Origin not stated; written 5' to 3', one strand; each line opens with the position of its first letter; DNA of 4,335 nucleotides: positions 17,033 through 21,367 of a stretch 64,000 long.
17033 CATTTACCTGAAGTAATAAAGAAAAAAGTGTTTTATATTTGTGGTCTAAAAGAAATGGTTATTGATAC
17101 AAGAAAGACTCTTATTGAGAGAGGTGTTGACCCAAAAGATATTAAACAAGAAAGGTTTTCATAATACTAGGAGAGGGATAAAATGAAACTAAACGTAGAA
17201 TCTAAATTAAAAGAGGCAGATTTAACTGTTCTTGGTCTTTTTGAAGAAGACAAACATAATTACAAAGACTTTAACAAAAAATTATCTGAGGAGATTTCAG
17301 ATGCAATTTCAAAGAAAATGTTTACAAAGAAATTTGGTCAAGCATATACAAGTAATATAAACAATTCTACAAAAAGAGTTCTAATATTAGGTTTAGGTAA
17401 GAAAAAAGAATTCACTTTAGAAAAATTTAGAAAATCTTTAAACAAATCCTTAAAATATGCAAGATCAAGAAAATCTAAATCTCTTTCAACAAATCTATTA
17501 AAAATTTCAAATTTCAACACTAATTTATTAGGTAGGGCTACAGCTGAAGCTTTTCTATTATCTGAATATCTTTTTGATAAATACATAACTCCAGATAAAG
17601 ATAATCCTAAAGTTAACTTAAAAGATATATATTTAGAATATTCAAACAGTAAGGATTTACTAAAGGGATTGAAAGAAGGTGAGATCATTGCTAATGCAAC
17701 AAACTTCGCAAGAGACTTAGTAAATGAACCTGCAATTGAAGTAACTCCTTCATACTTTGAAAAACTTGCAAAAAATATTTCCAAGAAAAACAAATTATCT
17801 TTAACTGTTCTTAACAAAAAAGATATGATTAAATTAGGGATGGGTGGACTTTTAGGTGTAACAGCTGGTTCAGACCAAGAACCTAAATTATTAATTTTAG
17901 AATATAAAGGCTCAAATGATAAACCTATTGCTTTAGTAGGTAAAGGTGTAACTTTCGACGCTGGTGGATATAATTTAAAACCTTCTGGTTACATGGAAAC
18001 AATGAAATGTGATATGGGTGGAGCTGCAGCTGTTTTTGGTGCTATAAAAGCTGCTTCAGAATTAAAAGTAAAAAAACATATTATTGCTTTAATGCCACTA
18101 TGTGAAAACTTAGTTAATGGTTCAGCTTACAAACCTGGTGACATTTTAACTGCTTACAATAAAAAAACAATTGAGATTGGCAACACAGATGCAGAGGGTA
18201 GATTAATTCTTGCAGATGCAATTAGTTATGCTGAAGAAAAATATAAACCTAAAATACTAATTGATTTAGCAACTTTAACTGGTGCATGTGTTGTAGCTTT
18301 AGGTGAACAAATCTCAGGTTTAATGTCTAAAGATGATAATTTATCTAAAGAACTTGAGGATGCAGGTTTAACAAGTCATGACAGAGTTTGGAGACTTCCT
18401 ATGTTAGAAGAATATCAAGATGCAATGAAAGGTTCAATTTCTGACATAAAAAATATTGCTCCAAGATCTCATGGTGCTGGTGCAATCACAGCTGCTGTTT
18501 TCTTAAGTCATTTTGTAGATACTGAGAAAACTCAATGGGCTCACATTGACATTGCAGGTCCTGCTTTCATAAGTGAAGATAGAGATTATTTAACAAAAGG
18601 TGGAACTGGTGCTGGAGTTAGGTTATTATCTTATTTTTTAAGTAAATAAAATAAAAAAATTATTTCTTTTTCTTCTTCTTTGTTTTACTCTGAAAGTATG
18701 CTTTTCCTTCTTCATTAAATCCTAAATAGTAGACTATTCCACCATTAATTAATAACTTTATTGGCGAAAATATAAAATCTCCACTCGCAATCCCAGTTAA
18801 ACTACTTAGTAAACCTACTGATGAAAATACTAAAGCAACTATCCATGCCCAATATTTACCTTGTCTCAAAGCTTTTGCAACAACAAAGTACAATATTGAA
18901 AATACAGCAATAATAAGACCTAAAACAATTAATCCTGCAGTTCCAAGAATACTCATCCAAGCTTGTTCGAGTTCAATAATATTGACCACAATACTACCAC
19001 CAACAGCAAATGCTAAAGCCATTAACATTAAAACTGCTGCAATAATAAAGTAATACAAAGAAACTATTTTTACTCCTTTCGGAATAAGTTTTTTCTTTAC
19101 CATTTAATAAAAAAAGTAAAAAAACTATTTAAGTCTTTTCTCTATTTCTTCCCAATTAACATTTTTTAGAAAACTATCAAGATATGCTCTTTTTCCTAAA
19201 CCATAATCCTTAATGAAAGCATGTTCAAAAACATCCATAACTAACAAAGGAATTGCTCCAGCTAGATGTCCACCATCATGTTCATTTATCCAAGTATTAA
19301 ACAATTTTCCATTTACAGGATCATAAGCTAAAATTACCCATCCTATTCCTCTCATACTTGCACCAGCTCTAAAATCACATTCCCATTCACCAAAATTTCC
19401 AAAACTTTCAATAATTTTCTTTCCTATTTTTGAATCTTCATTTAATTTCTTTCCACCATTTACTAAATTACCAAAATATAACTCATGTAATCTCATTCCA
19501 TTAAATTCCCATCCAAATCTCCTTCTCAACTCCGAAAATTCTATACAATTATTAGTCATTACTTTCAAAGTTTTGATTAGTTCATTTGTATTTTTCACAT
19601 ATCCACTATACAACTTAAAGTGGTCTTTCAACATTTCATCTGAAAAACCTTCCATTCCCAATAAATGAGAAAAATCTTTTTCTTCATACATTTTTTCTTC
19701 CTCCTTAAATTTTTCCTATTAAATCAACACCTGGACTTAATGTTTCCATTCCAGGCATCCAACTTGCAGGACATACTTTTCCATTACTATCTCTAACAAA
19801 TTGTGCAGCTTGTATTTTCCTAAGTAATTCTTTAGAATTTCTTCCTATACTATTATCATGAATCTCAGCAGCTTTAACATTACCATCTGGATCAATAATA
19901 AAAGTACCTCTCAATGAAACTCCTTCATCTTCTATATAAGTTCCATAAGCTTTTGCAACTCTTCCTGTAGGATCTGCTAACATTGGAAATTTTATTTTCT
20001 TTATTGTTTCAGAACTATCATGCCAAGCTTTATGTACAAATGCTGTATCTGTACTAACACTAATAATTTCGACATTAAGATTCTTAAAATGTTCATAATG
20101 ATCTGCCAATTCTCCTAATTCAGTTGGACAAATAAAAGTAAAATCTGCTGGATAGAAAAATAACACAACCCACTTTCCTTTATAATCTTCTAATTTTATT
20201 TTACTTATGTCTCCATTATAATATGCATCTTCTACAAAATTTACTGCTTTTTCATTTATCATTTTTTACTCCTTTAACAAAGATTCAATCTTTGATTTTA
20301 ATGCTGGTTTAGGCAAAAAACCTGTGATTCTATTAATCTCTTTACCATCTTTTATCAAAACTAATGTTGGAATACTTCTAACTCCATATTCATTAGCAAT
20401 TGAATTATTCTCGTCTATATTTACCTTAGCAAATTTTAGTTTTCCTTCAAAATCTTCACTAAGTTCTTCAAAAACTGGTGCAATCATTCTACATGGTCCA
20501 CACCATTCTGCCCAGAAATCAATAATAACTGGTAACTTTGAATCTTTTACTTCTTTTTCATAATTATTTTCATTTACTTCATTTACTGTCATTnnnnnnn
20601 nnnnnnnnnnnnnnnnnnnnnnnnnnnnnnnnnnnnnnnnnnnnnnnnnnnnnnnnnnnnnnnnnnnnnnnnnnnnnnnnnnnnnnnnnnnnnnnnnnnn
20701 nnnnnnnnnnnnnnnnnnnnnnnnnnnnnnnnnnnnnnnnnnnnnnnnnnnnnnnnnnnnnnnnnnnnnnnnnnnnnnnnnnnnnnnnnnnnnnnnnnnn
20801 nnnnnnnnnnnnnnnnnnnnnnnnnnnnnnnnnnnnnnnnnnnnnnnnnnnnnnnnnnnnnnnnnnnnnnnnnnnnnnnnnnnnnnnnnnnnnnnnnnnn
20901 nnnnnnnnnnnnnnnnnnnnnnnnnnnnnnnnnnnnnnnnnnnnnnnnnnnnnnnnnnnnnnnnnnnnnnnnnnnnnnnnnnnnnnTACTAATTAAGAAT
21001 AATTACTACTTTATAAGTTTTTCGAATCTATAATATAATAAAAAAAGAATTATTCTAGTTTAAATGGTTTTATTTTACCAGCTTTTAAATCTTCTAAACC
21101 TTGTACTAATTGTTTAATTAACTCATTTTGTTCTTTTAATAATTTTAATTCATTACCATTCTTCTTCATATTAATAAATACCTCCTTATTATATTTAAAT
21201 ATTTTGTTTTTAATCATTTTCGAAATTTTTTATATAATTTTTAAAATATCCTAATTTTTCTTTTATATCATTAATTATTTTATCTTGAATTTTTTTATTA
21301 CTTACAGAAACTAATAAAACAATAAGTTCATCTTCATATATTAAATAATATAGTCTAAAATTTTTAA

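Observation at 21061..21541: Unannotated RelE/ParE-type toxin gene with a homopolymer frameshift, plus a coupled 39-aa ORF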

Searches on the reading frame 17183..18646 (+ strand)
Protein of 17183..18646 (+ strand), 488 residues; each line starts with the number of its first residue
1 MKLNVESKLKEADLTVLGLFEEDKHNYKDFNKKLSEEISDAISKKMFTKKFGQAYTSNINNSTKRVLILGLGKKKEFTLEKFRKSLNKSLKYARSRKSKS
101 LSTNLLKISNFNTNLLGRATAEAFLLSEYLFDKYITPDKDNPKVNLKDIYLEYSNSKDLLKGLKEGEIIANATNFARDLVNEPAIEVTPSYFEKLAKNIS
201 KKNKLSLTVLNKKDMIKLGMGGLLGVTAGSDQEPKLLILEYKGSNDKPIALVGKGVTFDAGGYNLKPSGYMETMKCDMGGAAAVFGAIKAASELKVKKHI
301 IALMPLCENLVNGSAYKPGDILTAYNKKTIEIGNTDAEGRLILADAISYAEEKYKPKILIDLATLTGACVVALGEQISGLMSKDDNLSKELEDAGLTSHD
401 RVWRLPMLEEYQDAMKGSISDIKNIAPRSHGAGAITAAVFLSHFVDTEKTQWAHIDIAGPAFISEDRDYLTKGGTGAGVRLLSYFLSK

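Call 46: search_protein_families(library=pfam, max_evalue=0.00001, proteins=[window:17183-18646:+])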
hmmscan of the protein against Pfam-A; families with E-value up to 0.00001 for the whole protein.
window:17183-18646:+ (488 aa): 2 families
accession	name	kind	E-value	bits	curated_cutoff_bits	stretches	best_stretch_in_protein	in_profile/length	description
PF00883.26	Peptidase_M17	-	3.3e-124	414.6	25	1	174-482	1-309/310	Cytosol aminopeptidase family, catalytic domain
PF02789.23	Peptidase_M17_N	-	3.5e-15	56.5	23.4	1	16-134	1-125/129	Cytosol aminopeptidase family, N-terminal domain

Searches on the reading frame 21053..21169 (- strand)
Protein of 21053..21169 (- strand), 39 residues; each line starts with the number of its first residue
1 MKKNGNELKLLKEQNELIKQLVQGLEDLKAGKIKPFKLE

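Call 5: search_protein_families(library=pfam, max_evalue=1, proteins=[window:21053-21169:-])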
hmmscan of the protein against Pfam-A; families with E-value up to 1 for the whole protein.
seq(39 aa): 0 families

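Call 6: search_protein_families(library=ncbifam, max_evalue=1, proteins=[window:21053-21169:-])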
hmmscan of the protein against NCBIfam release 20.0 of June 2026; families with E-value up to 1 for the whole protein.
seq(39 aa): 0 families
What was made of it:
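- On HigBA: No Pfam or NCBIfam hit (calls 5, 6).
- Tried and rejected: Pfam and NCBIfam gave nothing for the 39-aa and 55-aa products (calls 5, 6).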

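Call 81: predict_structure(protein=window:21053-21169:-)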
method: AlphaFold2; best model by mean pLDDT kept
length: 39 residues; sequences in the alignment: 1
mean_pLDDT: 91.0   pTM: 0.55
mean pLDDT of the five models: 91.0, 88.0, 85.8, 84.0, 83.4
residues with pLDDT >= 90: 28; 70-90: 8; 50-70: 3; < 50: 0
segments of 3 or more residues with pLDDT < 50: none
pLDDT, mean of each block of 10 residues (from residue 1): 83 98 96 86
secondary structure, 60 per line:
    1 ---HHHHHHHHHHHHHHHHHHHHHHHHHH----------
elements in order: H4-29
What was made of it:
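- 21050..21169 (-): Antitoxin gene, 39 aa: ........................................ The last A of the Leu codon, the Glu codon and the stop codon lie in the duplicated 17-mer. AF2 shows a helix at 4-29 plus a tail (call 81).
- On HigBA: AF2 shows one helix at 4-29 plus a tail (call 81).
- Closest known: RelBE. Different: The antitoxin has no RHH DNA-binding domain (call 81).
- Closest known: HigBA-type toxin-first modules. Different: The partner here is a 39-aa helix with no domain hit (calls 5, 6, 81).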

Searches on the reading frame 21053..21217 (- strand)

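Call 5: search_protein_families(library=pfam, max_evalue=1, proteins=[window:21053-21217:-])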
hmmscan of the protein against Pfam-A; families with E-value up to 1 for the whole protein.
seq(55 aa): 1 family
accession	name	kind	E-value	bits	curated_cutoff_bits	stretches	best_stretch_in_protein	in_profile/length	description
PF11050.13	Viral_env_E26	-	0.43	10.4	25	1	2-44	64-106/225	Virus envelope protein E26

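Call 6: search_protein_families(library=ncbifam, max_evalue=1, proteins=[window:21053-21217:-])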
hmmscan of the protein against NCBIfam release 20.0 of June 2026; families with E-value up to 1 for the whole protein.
seq(55 aa): 0 families
